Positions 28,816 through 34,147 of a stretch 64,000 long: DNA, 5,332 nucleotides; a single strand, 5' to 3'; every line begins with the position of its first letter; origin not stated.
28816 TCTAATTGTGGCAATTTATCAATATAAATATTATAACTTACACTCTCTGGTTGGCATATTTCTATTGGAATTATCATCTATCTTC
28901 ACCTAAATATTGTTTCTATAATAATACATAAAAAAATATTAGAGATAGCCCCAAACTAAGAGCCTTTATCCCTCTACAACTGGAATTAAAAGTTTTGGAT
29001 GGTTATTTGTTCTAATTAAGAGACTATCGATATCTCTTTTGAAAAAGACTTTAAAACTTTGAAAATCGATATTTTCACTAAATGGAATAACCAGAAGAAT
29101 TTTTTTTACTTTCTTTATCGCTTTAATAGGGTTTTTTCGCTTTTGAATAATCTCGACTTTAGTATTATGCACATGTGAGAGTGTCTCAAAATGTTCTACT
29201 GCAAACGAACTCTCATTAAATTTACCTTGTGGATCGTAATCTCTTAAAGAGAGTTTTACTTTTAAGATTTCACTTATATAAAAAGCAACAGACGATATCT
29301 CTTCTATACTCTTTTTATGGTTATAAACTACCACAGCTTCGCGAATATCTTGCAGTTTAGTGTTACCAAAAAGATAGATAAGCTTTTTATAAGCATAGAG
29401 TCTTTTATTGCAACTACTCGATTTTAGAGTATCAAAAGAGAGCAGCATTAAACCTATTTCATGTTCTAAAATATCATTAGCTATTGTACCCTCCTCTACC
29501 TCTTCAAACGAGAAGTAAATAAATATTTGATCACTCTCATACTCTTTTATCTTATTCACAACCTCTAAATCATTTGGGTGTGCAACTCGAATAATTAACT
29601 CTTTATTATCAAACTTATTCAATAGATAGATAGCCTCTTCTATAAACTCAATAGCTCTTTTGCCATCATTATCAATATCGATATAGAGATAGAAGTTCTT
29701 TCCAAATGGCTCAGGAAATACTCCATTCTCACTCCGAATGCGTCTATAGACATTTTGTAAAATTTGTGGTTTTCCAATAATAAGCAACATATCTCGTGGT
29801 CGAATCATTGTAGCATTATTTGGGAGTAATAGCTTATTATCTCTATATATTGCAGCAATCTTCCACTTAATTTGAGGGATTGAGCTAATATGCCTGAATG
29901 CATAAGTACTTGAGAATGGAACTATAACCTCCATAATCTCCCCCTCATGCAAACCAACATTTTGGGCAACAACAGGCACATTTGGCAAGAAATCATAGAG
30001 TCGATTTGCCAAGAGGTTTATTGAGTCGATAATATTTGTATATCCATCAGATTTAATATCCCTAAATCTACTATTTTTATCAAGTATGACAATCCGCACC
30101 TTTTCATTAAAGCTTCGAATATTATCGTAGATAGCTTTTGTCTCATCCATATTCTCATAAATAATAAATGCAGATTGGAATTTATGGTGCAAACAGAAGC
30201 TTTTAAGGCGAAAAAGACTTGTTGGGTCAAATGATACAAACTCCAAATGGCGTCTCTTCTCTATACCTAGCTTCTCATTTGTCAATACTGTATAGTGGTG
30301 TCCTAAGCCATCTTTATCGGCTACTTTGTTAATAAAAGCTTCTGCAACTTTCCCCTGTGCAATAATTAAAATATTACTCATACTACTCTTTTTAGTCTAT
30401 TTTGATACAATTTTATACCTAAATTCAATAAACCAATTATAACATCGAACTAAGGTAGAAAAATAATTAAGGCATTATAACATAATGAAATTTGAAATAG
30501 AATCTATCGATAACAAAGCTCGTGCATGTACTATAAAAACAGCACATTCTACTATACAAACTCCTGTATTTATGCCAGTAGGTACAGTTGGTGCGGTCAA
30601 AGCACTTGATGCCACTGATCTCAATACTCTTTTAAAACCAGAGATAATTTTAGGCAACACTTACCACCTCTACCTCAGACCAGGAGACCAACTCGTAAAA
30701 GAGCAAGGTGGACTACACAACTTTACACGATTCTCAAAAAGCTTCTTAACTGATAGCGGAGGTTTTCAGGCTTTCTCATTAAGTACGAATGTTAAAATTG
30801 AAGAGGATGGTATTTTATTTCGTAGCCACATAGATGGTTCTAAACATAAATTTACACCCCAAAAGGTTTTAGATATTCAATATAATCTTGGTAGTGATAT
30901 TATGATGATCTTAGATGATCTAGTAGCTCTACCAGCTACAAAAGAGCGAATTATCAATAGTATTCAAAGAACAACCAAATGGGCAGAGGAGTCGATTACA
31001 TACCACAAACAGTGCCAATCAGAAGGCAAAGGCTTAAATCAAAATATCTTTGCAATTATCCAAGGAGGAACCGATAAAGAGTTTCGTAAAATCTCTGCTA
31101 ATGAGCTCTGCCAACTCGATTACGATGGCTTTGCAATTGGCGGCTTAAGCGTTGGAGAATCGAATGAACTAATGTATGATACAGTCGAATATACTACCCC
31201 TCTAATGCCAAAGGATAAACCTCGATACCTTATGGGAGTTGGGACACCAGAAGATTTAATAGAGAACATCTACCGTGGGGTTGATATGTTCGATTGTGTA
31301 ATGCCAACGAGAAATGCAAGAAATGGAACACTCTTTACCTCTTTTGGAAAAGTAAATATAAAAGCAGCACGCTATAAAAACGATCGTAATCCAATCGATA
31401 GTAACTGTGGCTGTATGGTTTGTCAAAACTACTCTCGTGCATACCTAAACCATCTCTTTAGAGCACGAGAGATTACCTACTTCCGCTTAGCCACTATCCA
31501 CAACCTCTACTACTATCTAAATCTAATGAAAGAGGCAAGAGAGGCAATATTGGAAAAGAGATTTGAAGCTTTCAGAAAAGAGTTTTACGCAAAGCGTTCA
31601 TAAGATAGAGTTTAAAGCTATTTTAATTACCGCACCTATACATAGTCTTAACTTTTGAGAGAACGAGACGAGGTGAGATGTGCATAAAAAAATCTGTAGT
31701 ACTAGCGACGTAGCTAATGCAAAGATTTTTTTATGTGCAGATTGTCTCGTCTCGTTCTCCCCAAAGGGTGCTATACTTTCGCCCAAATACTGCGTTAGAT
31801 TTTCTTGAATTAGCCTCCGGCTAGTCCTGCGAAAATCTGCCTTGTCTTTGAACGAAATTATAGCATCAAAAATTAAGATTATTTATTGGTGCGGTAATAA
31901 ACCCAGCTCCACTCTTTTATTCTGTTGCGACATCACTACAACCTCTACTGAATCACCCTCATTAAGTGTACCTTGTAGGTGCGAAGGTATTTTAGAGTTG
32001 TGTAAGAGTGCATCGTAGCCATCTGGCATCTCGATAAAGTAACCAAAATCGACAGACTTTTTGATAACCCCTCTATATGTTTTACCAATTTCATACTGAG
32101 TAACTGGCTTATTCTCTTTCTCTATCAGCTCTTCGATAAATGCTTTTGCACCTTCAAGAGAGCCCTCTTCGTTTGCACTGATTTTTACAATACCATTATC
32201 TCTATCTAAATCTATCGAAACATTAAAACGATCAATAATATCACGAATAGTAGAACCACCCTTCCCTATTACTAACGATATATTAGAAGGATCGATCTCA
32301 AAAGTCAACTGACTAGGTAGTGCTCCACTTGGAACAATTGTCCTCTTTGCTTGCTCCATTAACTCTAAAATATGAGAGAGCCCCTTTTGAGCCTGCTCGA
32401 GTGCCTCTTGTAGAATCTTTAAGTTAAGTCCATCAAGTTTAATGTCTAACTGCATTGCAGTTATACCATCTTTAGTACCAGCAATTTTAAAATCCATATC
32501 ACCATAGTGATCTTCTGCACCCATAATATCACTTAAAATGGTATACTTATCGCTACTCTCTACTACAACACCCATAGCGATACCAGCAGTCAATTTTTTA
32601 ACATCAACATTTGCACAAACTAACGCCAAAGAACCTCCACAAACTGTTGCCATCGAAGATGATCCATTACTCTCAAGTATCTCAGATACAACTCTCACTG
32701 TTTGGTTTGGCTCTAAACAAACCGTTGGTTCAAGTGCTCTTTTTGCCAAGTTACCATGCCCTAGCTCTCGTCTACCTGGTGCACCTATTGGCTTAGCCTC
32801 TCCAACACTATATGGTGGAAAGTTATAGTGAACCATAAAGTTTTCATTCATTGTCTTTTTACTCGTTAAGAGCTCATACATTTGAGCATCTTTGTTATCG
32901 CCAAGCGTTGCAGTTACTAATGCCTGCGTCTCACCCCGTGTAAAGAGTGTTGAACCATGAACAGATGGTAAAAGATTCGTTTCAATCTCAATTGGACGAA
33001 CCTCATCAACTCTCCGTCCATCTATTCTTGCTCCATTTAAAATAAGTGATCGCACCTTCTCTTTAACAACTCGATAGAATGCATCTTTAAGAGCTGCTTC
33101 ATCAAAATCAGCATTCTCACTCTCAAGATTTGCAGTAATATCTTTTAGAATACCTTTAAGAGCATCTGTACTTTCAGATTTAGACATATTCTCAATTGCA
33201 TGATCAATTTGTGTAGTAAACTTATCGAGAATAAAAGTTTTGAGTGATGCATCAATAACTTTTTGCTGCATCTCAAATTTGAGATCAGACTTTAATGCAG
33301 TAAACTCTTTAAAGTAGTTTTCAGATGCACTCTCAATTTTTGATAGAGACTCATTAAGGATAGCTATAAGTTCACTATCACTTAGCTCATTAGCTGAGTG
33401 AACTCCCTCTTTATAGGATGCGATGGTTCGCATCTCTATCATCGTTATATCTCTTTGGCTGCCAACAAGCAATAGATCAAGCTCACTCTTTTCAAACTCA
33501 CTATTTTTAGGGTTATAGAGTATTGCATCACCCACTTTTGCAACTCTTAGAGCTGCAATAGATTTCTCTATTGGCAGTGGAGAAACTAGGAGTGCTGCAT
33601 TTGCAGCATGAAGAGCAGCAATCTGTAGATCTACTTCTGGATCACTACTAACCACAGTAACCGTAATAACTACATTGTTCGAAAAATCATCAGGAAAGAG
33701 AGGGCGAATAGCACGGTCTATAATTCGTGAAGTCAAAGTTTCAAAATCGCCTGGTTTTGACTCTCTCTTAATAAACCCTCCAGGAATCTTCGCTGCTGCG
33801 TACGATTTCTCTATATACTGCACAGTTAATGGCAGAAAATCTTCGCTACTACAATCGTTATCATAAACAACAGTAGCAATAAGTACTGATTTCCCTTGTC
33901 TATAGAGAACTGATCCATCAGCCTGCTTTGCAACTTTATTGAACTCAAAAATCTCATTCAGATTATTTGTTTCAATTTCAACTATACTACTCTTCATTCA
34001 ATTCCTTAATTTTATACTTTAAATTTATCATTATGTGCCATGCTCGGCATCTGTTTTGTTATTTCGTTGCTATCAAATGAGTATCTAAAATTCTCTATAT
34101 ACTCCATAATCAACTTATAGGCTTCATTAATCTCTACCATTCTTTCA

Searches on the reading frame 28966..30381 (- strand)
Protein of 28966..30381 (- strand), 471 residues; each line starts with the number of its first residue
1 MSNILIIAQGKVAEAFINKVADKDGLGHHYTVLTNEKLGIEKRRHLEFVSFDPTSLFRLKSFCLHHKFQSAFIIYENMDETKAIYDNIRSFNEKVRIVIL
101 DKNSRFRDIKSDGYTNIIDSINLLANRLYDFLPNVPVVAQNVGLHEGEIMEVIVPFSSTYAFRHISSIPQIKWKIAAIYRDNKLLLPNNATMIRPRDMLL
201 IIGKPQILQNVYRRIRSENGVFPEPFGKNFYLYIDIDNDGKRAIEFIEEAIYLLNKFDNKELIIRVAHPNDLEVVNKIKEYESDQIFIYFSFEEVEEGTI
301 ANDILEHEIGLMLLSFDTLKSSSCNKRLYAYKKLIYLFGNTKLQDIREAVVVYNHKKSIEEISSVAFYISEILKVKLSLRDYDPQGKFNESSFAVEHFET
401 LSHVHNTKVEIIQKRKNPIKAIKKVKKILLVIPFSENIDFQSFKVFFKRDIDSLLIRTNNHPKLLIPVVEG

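Call 13: search_protein_families(library=pfam, proteins=[window:28966-30381:-], max_evalue=0.001)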
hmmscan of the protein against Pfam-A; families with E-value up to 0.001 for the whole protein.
window:28966-30381:- (471 aa): 1 family
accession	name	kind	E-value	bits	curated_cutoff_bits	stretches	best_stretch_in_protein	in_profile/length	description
PF02080.26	TrkA_C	-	1.4e-08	34.9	27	1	149-215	1-70/71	TrkA-C domain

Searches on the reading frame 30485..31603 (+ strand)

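Call 13: search_protein_families(library=pfam, proteins=[window:30485-31603:+], max_evalue=0.001)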
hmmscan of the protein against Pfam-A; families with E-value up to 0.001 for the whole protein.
window:30485-31603:+ (372 aa): 1 family
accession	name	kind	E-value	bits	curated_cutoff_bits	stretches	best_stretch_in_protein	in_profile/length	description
PF01702.25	TGT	-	1.6e-157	524.6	26.3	1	11-371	2-355/357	Queuine tRNA-ribosyltransferase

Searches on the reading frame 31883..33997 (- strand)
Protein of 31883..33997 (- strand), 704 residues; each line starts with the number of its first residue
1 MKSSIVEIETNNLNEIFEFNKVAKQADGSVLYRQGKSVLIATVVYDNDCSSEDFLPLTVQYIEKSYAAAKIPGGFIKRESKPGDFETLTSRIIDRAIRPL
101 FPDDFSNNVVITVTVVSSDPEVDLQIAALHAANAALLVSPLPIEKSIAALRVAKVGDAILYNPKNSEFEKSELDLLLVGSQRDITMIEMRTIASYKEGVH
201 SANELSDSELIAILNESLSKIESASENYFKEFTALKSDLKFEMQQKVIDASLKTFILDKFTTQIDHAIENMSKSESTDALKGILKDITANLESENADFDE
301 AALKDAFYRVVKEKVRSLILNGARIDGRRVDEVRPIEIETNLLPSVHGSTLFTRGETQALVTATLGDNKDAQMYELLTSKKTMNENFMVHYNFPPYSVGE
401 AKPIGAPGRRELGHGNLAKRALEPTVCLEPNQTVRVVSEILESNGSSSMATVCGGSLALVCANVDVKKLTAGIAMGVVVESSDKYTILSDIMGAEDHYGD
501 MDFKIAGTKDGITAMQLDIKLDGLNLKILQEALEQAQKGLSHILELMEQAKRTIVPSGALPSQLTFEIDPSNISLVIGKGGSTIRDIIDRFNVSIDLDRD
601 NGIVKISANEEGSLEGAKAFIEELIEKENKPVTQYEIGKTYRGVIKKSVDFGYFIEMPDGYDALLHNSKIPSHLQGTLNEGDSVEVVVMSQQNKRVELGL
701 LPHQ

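Call 13: search_protein_families(library=pfam, proteins=[window:31883-33997:-], max_evalue=0.001)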
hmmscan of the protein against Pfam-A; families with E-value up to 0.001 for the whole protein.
window:31883-33997:- (704 aa): 6 families
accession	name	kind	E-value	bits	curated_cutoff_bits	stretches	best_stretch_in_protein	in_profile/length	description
PF01138.27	RNase_PH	-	2.4e-52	177.2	25.5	2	332-464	1-129/130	3' exoribonuclease family, domain 1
PF00013.35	KH_1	-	8.1e-11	42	21.5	1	564-623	2-66/66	KH domain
PF03726.19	PNPase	-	1.7e-10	41.6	24.6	1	252-329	2-81/81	Polyribonucleotide nucleotidyltransferase, RNA binding domain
PF03725.20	RNase_PH_C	-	3.2e-10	40.3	20.8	1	471-539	4-67/67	3' exoribonuclease family, domain 2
PF13509.12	S1_2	-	6.1e-06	26.7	21.8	1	637-694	1-54/61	S1 domain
PF00575.29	S1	-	6.6e-05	23.7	22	1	635-689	2-60/74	S1 RNA binding domain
